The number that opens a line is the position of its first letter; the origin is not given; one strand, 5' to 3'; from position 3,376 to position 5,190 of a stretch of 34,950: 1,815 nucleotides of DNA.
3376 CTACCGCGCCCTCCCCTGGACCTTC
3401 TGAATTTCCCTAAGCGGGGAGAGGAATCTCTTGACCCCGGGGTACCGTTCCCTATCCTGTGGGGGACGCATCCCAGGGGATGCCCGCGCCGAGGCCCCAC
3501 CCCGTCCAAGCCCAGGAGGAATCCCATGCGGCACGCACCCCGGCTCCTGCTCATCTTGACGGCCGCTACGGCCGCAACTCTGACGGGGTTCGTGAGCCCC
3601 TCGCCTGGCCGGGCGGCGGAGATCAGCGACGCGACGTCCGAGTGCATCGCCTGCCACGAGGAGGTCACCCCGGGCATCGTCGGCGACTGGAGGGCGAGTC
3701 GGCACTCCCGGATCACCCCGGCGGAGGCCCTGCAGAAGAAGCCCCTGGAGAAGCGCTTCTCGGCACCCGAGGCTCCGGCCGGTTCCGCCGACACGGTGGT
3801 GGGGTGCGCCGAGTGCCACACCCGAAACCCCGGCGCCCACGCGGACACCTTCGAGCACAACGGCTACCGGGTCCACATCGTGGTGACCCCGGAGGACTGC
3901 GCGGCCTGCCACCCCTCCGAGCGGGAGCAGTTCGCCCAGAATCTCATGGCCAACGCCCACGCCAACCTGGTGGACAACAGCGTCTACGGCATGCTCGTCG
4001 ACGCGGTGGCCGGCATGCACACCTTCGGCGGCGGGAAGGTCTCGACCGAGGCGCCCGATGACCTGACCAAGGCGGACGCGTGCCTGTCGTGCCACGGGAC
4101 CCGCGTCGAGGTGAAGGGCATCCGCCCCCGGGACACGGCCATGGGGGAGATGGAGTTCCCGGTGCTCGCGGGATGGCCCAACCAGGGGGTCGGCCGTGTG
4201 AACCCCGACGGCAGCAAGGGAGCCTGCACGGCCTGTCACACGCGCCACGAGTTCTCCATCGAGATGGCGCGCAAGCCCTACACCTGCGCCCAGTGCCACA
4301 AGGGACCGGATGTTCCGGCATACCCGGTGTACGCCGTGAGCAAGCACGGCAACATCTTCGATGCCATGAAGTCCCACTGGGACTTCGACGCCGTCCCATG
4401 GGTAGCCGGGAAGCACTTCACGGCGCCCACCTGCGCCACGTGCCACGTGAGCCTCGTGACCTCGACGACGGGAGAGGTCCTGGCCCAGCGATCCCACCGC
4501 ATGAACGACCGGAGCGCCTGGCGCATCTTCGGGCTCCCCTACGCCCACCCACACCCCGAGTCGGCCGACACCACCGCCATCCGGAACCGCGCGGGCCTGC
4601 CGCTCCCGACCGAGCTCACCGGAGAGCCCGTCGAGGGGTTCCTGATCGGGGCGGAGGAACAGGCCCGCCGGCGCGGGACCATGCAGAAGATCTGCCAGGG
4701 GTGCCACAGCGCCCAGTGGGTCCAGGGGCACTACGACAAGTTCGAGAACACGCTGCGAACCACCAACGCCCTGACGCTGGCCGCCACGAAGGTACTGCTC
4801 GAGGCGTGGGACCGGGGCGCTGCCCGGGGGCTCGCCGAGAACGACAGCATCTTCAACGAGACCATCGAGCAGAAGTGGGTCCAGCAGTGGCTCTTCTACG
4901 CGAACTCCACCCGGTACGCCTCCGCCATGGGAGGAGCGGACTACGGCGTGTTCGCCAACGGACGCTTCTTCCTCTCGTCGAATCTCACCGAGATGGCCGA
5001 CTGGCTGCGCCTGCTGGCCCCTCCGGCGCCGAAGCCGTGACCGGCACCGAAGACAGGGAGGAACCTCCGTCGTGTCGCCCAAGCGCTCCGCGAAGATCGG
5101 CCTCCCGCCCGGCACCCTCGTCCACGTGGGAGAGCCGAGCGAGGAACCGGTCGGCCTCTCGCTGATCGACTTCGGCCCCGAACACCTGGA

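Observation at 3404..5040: Orphan HAO-family octahaem cytochrome c with its own promoter and operator-like palindrome, embedded in a metalloid island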

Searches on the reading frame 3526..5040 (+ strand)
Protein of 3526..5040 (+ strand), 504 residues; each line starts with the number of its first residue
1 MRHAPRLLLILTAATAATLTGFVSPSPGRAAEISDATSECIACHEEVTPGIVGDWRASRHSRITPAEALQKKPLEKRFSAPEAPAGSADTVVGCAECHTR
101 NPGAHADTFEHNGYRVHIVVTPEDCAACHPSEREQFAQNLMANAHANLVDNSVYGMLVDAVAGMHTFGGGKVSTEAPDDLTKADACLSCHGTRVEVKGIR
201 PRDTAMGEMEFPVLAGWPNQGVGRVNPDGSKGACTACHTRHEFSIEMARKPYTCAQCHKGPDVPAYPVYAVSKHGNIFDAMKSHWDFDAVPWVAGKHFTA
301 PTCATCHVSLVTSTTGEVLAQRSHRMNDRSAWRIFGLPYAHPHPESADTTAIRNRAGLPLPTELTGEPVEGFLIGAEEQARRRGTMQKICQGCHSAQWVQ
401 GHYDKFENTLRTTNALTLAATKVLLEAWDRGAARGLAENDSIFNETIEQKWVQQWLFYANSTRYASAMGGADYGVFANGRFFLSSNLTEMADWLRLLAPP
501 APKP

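Call 4: search_protein_families(library=pfam, proteins=[window:3526-5037:+], max_evalue=1)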
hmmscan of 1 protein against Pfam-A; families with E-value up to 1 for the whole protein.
window:3526-5037:+ (504 aa): 7 families
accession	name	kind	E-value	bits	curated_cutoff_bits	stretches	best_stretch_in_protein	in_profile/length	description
PF13447.11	Multi-haem_cyto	-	1.8e-20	73.8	21.9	1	231-311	95-177/269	Seven times multi-haem cytochrome CxxCH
PF14522.11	Cytochrome_C7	-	5.6e-13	49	24.8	3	183-259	13-67/67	Cytochrome c7 and related cytochrome c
PF13435.11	Cytochrome_C554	-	6.8e-10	40.2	20.8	3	253-327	1-75/84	Cytochrome c554 and c-prime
PF22113.1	Mtrc-MtrF_II-IV_dom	-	3e-07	30.6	30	3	31-134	75-168/176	Outer membrane cytochrome MtrC/MtrF-like, domains II/IV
PF14537.11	Cytochrom_c3_2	-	2.1e-06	28.5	25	1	178-259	21-79/79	Cytochrome c3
PF09699.15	Paired_CXXCH_1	-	7.2e-05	22.8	20.6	1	231-259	6-37/41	Doubled CXXCH motif (Paired_CXXCH_1)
PF13442.11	Cytochrome_CBB3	-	0.00046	20.9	27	0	124-176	13-60/68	Cytochrome C oxidase, cbb3-type, subunit III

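Call 5: search_protein_families(library=ncbifam, proteins=[window:3526-5037:+], max_evalue=1)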
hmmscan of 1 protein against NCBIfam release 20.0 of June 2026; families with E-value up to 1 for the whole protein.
window:3526-5037:+ (504 aa): 6 families
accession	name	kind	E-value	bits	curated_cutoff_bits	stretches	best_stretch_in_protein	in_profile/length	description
NF052343.1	hydrazine_HDH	equivalog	6.1e-18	64.5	900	2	230-308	221-300/564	hydrazine dehydrogenase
NF045713.1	CxxCH_16_HmcA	equivalog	0.001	17.8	400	2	182-260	197-254/541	sulfate respiration complex hexadecaheme cytochrome HmcA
TIGR04257.1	nanowire_3heme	domain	0.034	14.3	40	0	295-316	18-39/75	c(7)-type cytochrome triheme domain-containing protein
NF040886.1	cyt_C_like_Sec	equivalog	0.063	11.8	250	1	37-98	45-111/423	multiheme c-type cytochrome (seleno)protein ExtKL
TIGR01904.2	GSu_C4xC__C2xCH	domain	0.066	13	27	0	121-146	48-71/73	CxxxxCH/CxxCH domain c-type cytochrome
TIGR01905.1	paired_CXXCH_1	subfamily_domain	0.47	10.4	25.2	0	384-396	26-38/41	doubled CXXCH domain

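Call 6: search_solved_structures(query=window:3526-5037:+, max_evalue=1, show_alignments=3)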
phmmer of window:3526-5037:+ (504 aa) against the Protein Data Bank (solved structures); distinct sequences matched with E-value up to 1: 9.
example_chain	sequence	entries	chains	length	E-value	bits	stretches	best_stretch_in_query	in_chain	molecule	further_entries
4qo5_A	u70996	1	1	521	3.5e-120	405.4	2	29-348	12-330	Hypothetical multiheme protein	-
6h5l_A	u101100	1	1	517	6.5e-24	87.8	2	233-423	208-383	Similar to hydroxylamine oxidoreductase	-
4fas_A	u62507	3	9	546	7.8e-17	64.4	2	229-311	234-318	Hydroxylamine oxidoreductase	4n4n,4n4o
6m0p_A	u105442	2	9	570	8.7e-17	64.3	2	229-311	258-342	Aerobic hydroxylamine oxidoreductase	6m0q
1fgj_A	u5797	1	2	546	1.3e-16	63.6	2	230-311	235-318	HYDROXYLAMINE OXIDOREDUCTASE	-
4n4j_A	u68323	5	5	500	8.8e-15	57.6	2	231-308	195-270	hydroxylamine oxidoreductase | Similar to hydroxylamine oxidoreductase hao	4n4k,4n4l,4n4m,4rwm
6t5e_A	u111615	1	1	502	4.5e-13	52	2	232-308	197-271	Hydroxylamine oxidoreductase-like protein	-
6hif_G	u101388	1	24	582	3.5e-11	45.8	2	232-308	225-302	Hydrazine dehydrogenase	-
6x0a_a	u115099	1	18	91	0.47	12.3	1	23-87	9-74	Putative addiction module antidote protein, CopG/Arc/MetJ family chimera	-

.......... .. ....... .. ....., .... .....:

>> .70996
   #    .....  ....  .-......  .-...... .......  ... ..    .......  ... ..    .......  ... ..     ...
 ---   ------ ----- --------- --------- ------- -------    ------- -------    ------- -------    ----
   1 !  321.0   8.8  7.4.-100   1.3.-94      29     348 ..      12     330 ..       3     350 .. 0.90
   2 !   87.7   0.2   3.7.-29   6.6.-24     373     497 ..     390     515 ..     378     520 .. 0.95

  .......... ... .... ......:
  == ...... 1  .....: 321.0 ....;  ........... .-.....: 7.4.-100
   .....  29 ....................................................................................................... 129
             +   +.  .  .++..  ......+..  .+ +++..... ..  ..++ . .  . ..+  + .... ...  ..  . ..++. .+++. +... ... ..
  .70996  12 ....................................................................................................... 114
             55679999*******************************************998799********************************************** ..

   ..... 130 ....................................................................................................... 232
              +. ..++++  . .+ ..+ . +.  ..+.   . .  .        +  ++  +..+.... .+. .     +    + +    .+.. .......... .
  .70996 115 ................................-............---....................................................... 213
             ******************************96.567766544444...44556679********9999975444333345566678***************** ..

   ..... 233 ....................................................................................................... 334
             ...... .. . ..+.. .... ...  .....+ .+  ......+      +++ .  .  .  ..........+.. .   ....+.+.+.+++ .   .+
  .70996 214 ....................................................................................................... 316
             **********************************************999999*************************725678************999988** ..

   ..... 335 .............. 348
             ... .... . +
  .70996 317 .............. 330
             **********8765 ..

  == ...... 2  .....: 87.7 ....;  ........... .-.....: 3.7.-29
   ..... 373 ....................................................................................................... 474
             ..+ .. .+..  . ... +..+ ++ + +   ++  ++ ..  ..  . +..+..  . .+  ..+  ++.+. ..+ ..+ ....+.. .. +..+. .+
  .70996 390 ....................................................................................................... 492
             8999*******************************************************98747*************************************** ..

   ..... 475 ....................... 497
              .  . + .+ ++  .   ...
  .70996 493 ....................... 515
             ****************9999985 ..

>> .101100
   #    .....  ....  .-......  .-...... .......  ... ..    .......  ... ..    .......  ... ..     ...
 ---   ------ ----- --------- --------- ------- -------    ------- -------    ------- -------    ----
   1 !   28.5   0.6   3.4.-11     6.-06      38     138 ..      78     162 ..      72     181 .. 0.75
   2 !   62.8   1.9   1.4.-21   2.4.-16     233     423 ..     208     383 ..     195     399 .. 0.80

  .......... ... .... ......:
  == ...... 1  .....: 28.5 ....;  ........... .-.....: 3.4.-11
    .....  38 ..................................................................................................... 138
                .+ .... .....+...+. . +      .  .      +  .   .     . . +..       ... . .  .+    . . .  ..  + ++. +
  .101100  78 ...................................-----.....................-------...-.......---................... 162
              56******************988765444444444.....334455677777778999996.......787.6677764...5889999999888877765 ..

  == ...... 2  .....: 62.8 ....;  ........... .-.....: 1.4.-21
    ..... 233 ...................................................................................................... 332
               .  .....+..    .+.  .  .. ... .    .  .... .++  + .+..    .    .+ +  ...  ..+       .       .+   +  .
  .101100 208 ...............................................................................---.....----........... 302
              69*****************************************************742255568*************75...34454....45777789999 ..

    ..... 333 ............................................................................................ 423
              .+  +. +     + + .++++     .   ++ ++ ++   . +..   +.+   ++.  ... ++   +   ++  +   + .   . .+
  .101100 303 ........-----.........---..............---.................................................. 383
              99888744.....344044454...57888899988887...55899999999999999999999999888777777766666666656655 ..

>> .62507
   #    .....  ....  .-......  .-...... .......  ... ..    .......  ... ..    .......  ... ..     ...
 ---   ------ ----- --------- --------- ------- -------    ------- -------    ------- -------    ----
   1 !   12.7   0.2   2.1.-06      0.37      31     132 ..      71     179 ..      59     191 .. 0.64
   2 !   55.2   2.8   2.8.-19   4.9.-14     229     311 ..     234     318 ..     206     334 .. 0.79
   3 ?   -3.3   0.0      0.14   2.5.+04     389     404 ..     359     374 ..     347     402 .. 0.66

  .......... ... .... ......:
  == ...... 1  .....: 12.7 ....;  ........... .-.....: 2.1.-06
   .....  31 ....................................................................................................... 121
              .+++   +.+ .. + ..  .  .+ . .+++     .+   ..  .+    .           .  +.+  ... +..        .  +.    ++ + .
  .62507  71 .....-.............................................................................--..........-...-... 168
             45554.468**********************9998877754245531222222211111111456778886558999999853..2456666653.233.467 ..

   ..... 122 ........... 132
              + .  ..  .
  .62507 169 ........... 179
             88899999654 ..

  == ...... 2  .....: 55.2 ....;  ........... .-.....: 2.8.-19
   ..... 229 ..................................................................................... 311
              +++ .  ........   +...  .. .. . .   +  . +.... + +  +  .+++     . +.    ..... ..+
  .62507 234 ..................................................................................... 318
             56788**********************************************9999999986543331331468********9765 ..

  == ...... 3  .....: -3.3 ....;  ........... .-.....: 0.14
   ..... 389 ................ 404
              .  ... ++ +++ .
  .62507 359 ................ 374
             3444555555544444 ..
